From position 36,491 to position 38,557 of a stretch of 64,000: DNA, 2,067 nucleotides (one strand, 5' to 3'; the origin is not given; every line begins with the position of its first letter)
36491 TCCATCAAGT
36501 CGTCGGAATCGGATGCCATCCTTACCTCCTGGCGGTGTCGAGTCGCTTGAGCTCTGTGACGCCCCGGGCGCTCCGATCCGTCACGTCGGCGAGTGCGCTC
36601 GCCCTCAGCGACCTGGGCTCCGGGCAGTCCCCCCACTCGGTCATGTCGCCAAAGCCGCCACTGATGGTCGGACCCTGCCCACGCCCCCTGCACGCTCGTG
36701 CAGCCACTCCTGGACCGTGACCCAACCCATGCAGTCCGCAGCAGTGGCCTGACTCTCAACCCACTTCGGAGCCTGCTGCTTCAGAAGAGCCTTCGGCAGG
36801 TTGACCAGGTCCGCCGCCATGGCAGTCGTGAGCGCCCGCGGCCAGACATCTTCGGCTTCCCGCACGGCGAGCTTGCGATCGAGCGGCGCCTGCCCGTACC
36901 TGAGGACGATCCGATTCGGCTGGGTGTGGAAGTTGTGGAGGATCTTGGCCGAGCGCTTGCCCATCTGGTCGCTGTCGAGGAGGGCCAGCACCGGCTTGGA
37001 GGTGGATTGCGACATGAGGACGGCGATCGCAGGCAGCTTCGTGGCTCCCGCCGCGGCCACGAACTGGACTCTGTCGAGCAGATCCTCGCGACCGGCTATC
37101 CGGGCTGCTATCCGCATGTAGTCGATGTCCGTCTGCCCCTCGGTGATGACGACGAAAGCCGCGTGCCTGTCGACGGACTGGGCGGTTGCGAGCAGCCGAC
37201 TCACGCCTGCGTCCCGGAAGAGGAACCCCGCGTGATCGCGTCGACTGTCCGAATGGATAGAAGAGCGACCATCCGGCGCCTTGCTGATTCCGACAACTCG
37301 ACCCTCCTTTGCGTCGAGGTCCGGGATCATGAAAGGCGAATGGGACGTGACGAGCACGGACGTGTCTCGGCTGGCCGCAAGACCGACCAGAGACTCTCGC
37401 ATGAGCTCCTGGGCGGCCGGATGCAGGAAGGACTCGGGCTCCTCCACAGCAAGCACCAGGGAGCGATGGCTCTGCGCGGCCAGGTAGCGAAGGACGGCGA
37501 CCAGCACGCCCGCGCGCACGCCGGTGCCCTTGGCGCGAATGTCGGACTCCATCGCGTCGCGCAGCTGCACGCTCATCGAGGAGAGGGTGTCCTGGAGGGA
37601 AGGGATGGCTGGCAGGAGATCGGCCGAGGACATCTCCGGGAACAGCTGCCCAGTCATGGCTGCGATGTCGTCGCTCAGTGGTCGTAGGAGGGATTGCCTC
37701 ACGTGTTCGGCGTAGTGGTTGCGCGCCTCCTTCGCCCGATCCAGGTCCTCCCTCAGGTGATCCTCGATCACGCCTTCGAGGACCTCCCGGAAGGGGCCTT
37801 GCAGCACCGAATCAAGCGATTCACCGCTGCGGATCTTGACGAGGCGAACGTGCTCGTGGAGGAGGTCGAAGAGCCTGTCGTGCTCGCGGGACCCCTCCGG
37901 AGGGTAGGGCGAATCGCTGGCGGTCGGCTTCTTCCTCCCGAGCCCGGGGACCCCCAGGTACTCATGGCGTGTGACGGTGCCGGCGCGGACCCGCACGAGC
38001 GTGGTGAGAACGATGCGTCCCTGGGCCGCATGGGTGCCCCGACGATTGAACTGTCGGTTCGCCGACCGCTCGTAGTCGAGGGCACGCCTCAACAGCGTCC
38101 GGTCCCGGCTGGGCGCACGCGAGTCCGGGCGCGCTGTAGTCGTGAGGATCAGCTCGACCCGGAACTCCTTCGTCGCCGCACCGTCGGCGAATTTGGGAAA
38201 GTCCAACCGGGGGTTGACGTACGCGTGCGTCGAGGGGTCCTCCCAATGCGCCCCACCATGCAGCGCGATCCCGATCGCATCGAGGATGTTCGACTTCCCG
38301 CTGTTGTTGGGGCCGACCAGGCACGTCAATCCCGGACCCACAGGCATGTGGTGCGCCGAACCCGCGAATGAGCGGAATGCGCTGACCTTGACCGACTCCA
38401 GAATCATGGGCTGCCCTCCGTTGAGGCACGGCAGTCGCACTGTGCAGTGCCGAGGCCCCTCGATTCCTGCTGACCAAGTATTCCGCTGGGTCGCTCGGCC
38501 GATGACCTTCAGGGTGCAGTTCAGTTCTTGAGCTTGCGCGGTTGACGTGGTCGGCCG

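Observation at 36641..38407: OLD-family (GajA-like) ATPase-TOPRIM nuclease without a cis UvrD partner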

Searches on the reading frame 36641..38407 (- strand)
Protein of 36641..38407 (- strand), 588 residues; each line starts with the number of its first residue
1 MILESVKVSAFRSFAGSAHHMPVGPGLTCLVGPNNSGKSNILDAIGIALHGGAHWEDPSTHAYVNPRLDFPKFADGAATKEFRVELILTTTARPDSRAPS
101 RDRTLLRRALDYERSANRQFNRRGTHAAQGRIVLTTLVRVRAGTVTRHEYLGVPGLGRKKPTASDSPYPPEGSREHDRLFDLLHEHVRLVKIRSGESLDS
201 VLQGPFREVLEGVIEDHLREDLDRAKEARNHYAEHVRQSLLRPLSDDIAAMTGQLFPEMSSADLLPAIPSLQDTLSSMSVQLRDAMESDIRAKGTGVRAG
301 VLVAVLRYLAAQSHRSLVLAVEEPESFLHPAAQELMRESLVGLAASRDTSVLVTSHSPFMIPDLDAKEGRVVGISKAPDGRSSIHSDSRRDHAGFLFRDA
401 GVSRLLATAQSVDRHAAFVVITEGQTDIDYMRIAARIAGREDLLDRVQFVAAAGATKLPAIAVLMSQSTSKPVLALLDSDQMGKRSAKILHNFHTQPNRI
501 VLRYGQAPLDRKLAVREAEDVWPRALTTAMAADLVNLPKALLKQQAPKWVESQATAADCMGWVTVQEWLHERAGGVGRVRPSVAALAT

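Call 5: search_protein_families(library=pfam, proteins=[window:36641-38407:-], max_evalue=0.01)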
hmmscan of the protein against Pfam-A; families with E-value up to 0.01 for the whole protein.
window:36641-38407:- (588 aa): 7 families
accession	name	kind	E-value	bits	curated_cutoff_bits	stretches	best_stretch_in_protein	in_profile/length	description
PF13175.12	AAA_15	-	1.1e-22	81.7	32.1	2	276-361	291-374/374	AAA ATPase domain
PF13304.12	AAA_21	-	1.8e-18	68.1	27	2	306-360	246-302/304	AAA domain, putative AbiEii toxin, Type IV TA system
PF13476.12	AAA_23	-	5.5e-10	40.7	27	1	6-107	2-87/201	AAA domain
PF02463.25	SMC_N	-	6.1e-10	39.3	40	1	3-46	2-45/220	RecF/RecN/SMC N terminal domain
PF13555.12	AAA_29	-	2.1e-05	24.6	27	1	3-51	1-48/61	P-loop containing region of AAA domain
PF13514.12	AAA_27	-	0.00072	19.6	22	1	1-51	1-52/206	AAA domain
PF11398.14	DUF2813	-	0.00081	19.3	21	0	1-91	1-81/372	Protein of unknown function (DUF2813)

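Call 6: search_protein_families(library=padloc, proteins=[window:36641-38407:-], max_evalue=0.01)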
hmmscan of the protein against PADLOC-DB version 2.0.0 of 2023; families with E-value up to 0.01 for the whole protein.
window:36641-38407:- (588 aa): 123 families (the best 25 are shown)
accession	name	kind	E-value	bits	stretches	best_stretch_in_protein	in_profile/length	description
PDLC02358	Old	-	5.8e-35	119.1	2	206-486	171-454/578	Old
PDLC02979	AriA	-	3.8e-24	84.2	2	249-361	253-373/373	-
PDLC04178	HEC-01A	-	2.1e-21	74.5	2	294-385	268-354/399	-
PDLC02980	AriA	-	9.4e-18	63.2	2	313-361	256-303/304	-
PDLC04168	GajA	-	2.6e-16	57.4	2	3-50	4-49/570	-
PDLC04389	PDC-M07A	-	1e-15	55.7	2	3-47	6-47/443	-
PDLC00099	GajA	-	2e-15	54.8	2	1-50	1-54/626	AAA ATPase domain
PDLC00096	GajA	-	2.2e-15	54.4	2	1-50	1-49/630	AAA ATPase domain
PDLC00073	GajA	-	2.4e-15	54.5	2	1-47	1-45/589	AAA ATPase domain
PDLC00071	GajA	-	2.7e-15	54.2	2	1-55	1-50/588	AAA ATPase domain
PDLC00086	GajA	-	1.1e-14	52.2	2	290-494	279-477/600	AAA ATPase domain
PDLC04135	mad3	-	1.2e-14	52.6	1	3-394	2-357/374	mads_3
PDLC00091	GajA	-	2e-14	51.3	2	1-52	1-50/627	AAA ATPase domain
PDLC00078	GajA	-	8.4e-14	49.1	2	262-369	269-376/580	AAA ATPase domain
PDLC00070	GajA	-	1.3e-13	48.5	1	198-359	166-335/596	AAA ATPase domain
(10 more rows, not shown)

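Call 7: search_solved_structures(query=window:36641-38407:-, max_evalue=0.01, show_alignments=3)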
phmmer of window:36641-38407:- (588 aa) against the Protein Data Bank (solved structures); distinct sequences matched with E-value up to 0.01: 9.
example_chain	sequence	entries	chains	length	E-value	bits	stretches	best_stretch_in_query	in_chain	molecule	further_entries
6p74_A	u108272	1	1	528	2.1e-08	36.8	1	196-365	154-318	Putative ATP-dependent endonuclease of the OLD family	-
5h68_A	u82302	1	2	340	0.00029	23.1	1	1-49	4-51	Chromosome partition protein Smc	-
6qj2_A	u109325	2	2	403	0.00037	22.8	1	6-72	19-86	Smc4 | Uncharacterized protein,Uncharacterized protein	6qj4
1xew_X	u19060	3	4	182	0.0011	21.3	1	3-51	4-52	SMC protein | Chromosome segregation protein smc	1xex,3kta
4i99_A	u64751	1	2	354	0.003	19.8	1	3-51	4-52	Chromosome partition protein Smc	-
8ee4_A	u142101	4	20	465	0.0032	19.7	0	306-370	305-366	PtuA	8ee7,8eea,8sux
5xns_A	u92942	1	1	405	0.0036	19.5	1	3-51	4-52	Chromosome partition protein Smc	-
5h66_A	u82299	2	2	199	0.0041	19.3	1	1-48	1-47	Chromosome partition protein Smc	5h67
5xei_A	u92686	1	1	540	0.0067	18.6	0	3-51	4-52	Chromosome partition protein Smc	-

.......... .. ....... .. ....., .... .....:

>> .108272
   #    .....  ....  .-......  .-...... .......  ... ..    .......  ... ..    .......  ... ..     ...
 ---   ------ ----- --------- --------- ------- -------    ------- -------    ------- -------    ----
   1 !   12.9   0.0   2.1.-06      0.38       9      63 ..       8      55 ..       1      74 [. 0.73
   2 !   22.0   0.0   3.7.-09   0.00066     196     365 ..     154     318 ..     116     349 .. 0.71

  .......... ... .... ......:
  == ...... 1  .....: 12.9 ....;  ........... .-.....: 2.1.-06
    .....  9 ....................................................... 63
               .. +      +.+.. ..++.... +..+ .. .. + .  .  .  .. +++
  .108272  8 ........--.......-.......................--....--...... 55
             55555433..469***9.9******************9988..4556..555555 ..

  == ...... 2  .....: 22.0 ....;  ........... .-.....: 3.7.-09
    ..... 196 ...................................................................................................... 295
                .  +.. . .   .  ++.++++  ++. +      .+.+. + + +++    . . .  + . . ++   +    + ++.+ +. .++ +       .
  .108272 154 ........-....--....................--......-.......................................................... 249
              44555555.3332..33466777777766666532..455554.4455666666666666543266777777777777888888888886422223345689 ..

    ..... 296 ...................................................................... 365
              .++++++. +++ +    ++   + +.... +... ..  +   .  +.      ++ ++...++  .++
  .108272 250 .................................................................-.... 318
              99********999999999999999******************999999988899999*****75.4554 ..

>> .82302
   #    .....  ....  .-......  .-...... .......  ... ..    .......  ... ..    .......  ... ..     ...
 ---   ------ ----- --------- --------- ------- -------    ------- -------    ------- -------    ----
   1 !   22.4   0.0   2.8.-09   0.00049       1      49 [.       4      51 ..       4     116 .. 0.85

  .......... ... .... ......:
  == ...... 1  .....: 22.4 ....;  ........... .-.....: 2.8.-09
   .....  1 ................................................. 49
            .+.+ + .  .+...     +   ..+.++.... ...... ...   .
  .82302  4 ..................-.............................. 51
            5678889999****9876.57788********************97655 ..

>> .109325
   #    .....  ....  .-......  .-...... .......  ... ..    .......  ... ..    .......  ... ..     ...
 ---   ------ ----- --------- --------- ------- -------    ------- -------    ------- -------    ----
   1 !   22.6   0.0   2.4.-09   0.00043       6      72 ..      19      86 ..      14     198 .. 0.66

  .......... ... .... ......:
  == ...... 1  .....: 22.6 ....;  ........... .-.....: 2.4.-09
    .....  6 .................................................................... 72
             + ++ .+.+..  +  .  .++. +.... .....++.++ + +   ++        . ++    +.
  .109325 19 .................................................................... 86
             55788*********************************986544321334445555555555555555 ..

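Call 13: find_homologous_proteins(query=window:36641-38407:-, max_evalue=0.00001)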
Query window:36641-38407:- (588 aa): 224 proteins with E <= 0.00001 among 8000 candidates; the best 120 are listed.
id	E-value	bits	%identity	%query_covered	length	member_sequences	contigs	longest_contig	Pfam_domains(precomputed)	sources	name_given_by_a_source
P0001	0.0e+0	1294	100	100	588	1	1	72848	PF13175.13,PF13476.13,PF02463.26,PF13304.13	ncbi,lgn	-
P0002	9.1e-178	611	52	99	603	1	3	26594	PF13175.13,PF13476.13,PF02463.26,PF13304.13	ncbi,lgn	-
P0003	2.7e-151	523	48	98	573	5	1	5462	PF13175.13,PF13476.13,PF02463.26,PF13304.13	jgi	jgi:predicted ATPase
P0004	1.2e-147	511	46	98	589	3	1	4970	PF13175.13,PF13476.13,PF02463.26,PF13304.13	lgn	-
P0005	9.8e-136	472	45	98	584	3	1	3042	PF13175.13,PF13476.13,PF13555.13,PF02463.26,PF13304.13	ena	-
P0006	4.0e-133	463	43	97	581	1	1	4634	PF13175.13,PF13476.13,PF02463.26,PF13304.13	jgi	jgi:putative ATP-dependent endonuclease of the OLD family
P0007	1.3e-118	415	52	65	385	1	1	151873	PF13175.13,PF13304.13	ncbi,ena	-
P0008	3.4e-115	404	51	65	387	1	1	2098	PF13175.13,PF13304.13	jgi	jgi:hypothetical protein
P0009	1.1e-87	313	39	86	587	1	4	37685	PF13175.13,PF13476.13,PF02463.26,PF13304.13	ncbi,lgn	-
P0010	3.4e-86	309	40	91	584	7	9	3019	PF20469.5,PF13175.13,PF13476.13,PF02463.26,PF13304.13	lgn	-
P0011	1.4e-85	306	39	93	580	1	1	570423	PF13175.13,PF13476.13,PF13555.13,PF02463.26,PF13304.13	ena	-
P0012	1.5e-85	306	40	85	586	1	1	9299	PF11398.15,PF13175.13,PF13476.13,PF02463.26,PF13304.13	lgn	-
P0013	1.6e-85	306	40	91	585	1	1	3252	PF13175.13,PF13476.13,PF02463.26,PF13304.13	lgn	-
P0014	3.7e-85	305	39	89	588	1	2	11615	PF13175.13,PF13476.13,PF02463.26,PF13304.13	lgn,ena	-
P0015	1.2e-84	303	39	91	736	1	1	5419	PF13175.13,PF13476.13,PF02463.26,PF13304.13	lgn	-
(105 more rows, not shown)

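Call 14: find_encoding_contigs(protein=P0001, flank=10000, max_places=3)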
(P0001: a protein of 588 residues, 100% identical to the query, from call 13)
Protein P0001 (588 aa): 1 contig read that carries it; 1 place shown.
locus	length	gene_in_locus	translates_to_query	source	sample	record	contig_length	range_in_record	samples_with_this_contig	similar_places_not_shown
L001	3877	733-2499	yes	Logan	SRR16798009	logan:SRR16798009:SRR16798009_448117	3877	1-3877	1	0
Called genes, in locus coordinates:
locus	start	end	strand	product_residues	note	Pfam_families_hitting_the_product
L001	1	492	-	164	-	?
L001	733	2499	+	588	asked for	PF02463:SMC_N, PF13175:AAA_15, PF13476:AAA_23, PF13304:AAA_21, PF13175:AAA_15, PF13304:AAA_21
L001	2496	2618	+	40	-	-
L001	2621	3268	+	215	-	-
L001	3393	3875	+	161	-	?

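Call 15: find_encoding_contigs(protein=P0002, flank=10000, max_places=3)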
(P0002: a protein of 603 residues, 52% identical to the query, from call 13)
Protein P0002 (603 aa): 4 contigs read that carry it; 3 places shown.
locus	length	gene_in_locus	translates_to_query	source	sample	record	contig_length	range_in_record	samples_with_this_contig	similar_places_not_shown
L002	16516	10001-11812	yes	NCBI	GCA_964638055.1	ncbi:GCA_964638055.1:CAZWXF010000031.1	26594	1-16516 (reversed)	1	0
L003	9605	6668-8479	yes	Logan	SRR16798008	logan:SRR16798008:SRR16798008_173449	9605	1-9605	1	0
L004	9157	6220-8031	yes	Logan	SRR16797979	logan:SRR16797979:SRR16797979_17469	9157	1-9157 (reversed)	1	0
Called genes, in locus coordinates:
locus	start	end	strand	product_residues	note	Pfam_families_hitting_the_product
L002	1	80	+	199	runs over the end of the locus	PF04542:Sigma70_r2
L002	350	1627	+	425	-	PF00092:VWA, PF13519:VWA_2, PF13768:VWA_3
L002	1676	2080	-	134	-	PF07784:DUF1622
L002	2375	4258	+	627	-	PF00270:DEAD, PF00271:Helicase_C, PF16124:RecQ_Zn_bind, PF09382:RQC, PF00570:HRDC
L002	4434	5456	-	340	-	PF13280:WYL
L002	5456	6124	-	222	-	PF13280:WYL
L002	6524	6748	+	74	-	-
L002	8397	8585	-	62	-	-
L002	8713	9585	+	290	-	PF02463:SMC_N (weak), PF13304:AAA_21 (weak)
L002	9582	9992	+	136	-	-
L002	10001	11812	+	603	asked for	PF02463:SMC_N, PF13175:AAA_15, PF13476:AAA_23, PF13304:AAA_21, PF13175:AAA_15, PF13304:AAA_21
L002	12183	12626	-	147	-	PF13560:HTH_31, PF01381:HTH_3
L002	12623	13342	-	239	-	-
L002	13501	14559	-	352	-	-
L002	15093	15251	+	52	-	-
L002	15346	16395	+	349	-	PF04389:Peptidase_M28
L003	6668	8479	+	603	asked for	PF02463:SMC_N, PF13175:AAA_15, PF13476:AAA_23, PF13304:AAA_21, PF13175:AAA_15, PF13304:AAA_21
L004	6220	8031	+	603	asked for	PF02463:SMC_N, PF13175:AAA_15, PF13476:AAA_23, PF13304:AAA_21, PF13175:AAA_15, PF13304:AAA_21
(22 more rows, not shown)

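Call 17: find_related_loci(query=A1, collection=genome_contigs, flank=8000)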
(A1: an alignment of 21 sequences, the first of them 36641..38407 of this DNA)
Query A1 (588 aa) in genome_contigs; peptide patterns used: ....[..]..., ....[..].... (x = any residue, [..] = any of these).
599 stretches matched a pattern (row limit reached: there are more); 378 encode a relative of the query (tblastn E <= 1e-3); the best 80 are kept; 79 distinct loci.
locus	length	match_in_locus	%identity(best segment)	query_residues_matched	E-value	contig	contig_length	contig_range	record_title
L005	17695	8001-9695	36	1-569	3e-91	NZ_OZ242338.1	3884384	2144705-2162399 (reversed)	MAG: Candidatus Poriferisocius sp. isolate b1648d6f-d579-441a-9e02-68cbdfacbddd chromosome 1, complete sequence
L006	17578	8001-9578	38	1-549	2e-89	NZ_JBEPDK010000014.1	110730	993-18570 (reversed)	Kribbella sp. NPDC000426 NPDC000426_44_A12.ctg-0014, whole genome shotgun sequence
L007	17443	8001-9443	40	1-505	1e-88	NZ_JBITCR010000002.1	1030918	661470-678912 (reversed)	Nocardioides sp. NPDC051685 NPDC051685_382_B6.ctg-0002, whole genome shotgun sequence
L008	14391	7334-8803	39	1-508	2e-87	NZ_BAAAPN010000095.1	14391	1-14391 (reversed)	Nostocoides vanveenii strain JCM 15591 sequence095, whole genome shotgun sequence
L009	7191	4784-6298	37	1-523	3e-85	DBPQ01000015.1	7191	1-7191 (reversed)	MAG TPA_asm: Actinomycetales bacterium UBA1416 UBA1416_contig_6792, whole genome shotgun sequence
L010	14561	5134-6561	39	1-493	1e-83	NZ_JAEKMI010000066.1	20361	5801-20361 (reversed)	Mycobacterium sp. WUMAC-067 ODNHLICA_66, whole genome shotgun sequence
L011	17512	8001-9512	36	1-523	4e-83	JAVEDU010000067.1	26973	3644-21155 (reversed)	MAG: Actinomycetota bacterium isolate BP_184 scaffold_6173551, whole genome shotgun sequence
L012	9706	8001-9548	37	1-526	8e-82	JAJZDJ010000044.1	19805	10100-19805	MAG: Actinomycetes bacterium isolate JA4.bin62 NODE_2377_length_19805_cov_6.149964, whole genome shotgun sequence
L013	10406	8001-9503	36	1-534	2e-78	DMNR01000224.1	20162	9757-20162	MAG TPA_asm: Actinomycetota bacterium isolate UBA10799 contig_64312, whole genome shotgun sequence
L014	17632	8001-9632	33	6-560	1e-77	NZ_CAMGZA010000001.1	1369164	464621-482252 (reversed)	Microbacterium sp. Marseille-Q6965 contig00001, whole genome shotgun sequence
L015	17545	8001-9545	35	1-532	2e-77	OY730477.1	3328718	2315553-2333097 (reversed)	MAG: Acidimicrobiales bacterium isolate e0b2f39b-1ee3-4a0c-86de-16ff46d4126c genome assembly, chromosome: 1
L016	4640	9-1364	38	26-493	4e-77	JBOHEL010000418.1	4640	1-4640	MAG: Sciscionella sp. isolate SE1509_metabat2.bin.19 NODE_8738_length_4640_cov_2.749612, whole genome shotgun sequence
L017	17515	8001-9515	34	1-522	2e-77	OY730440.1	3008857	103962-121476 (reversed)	MAG: Acidimicrobiales bacterium isolate 66a0c705-35f1-4a73-9d13-6e1e10a8c2cc genome assembly, chromosome: 1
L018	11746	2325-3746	33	6-504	1e-72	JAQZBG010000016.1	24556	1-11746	MAG: Microbacterium sp. isolate L_E1_T20_B_bin.90 scaffold_3208, whole genome shotgun sequence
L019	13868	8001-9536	33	1-533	5e-71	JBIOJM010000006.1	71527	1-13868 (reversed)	MAG: Isosphaerales bacterium isolate GcC5-13 k141_2308279_length_71527_cov_50.4520, whole genome shotgun sequence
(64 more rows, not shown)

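Call 27: search_protein_families(library=ncbifam, proteins=[window:36641-38407:-], max_evalue=0.01)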
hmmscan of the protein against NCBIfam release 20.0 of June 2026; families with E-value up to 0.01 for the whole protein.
window:36641-38407:- (588 aa): 13 families
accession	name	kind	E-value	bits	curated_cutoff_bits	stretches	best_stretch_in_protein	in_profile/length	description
NF047739.1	antiphage_MADS3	equivalog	7e-10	38.6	420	1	304-382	328-398/427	methylation-associated defense system AAA family ATPase MAD3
TIGR02169.1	SMC_prok_A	equivalog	7.4e-09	33.9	729.4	1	3-49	2-47/1165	chromosome segregation protein SMC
TIGR02168.1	SMC_prok_B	equivalog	1.2e-07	30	567.35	1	3-45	2-43/1181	chromosome segregation protein SMC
TIGR04435.1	restrict_AAA_1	hypoth_equivalog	8.2e-06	24.8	300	0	312-367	416-476/568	restriction system-associated AAA family ATPase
NF038234.1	retron_eff_Eco8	equivalog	9.1e-06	24.5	250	0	4-45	4-43/679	retron Eco8 family effector endonuclease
TIGR00611.2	recf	equivalog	1.2e-05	24.7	172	1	3-53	1-49/339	DNA replication/repair protein RecF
NF010680.0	PRK14079.1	equivalog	1.9e-05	23.8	386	1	2-52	2-50/349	recombination protein F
NF003034.1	PRK03918.1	equivalog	7.5e-05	20.9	700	1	1-50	1-48/878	DNA double-strand break repair ATPase Rad50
NF053563.1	Rkd4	equivalog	0.00017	19.8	860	1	2-51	2-49/747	arcadin-4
NF002244.0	PRK01156.1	equivalog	0.0004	18.6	847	1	1-51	1-49/895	DNA double-strand break repair ATPase Rad50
NF002572.0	PRK02224.1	equivalog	0.0027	16.1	1087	1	1-53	1-51/888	DNA double-strand break repair ATPase Rad50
NF041760.1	PtuA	equivalog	0.0047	15.9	500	0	2-45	51-92/524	retron Ec78 anti-phage system effector ATPase PtuA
NF041035.1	Rad50_Halo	equivalog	0.0079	14.6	1000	0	1-53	1-51/883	DNA double-strand break repair ATPase Rad50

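Call 32: find_encoding_contigs(protein=P0003, flank=10000, max_places=3)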
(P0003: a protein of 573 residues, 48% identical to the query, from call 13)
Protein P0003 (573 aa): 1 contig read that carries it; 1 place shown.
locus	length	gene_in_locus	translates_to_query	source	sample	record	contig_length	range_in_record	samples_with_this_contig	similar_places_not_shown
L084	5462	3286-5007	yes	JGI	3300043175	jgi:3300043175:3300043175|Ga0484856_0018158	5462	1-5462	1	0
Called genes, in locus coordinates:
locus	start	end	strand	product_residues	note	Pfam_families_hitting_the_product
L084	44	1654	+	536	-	PF09369:MZB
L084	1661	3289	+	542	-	PF08378:NERD, PF13191:AAA_16 (weak), PF13604:AAA_30, PF09848:SLFN-g3_helicase (weak), PF13538:UvrD_C_2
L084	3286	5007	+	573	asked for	PF02463:SMC_N, PF13175:AAA_15, PF13476:AAA_23, PF13304:AAA_21 (weak), PF13175:AAA_15, PF13304:AAA_21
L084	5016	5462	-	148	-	?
